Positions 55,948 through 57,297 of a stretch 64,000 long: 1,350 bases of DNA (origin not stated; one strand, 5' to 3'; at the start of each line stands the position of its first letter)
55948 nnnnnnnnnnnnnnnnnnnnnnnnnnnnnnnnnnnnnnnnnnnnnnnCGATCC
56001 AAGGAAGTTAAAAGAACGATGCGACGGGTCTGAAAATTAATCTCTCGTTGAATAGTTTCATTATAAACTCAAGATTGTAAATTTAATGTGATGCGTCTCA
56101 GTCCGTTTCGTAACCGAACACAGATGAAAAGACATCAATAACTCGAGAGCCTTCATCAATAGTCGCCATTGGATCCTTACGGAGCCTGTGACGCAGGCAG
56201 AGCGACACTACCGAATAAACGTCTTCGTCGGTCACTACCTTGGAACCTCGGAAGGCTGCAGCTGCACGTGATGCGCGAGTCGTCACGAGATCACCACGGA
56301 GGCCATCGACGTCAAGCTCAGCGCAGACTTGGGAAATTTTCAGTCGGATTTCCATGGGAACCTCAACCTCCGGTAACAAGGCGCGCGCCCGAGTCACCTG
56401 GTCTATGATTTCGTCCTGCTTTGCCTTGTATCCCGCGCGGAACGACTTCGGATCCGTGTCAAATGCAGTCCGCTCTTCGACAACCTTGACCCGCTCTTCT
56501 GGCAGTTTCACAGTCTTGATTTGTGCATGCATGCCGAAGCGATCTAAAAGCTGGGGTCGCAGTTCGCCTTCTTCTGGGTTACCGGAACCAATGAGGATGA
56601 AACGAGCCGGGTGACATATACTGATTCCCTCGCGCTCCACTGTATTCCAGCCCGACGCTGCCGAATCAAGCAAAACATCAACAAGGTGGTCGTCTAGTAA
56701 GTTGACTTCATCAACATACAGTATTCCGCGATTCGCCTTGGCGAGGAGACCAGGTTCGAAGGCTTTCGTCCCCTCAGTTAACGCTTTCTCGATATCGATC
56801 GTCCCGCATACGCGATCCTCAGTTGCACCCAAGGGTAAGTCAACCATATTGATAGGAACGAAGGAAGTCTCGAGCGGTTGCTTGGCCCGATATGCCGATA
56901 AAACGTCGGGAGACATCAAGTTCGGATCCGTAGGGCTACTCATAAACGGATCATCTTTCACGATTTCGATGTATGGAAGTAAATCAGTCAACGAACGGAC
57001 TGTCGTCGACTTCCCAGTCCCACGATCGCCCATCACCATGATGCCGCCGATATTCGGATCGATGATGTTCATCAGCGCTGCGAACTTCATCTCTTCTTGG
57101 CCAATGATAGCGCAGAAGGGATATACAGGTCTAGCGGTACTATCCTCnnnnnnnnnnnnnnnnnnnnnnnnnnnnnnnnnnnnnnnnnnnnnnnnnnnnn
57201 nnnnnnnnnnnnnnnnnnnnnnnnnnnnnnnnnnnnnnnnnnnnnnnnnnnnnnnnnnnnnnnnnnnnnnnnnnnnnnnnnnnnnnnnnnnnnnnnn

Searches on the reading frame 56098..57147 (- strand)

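Call 35: search_protein_families(library=pfam, proteins=[window:56098-57147:-], max_evalue=0.01)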
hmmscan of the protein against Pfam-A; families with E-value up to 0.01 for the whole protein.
window:56098-57147:- (349 aa): 7 families
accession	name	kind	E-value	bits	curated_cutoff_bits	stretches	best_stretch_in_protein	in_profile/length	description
PF17863.7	AAA_lid_2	-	1e-15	57.7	22.7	1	270-330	3-64/74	AAA lid domain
PF01078.27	Mg_chelatase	-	1.1e-11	44.9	20.3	1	121-191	88-158/207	Magnesium chelatase, subunit ChlI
PF07728.20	AAA_5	-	3.3e-07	30.8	22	1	98-204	27-139/139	AAA domain (dynein-related subfamily)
PF00493.29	MCM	-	9.5e-07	28.6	23.3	1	118-197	100-179/224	MCM P-loop domain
PF00158.32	Sigma54_activat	-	5.1e-05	23.5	20.2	0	87-160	44-114/168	Sigma-54 interaction domain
PF13401.12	AAA_22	-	5.7e-05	23.9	27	1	36-160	8-101/130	AAA domain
PF13191.12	AAA_16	-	0.0012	19.8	32.6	1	27-56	18-47/167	AAA ATPase domain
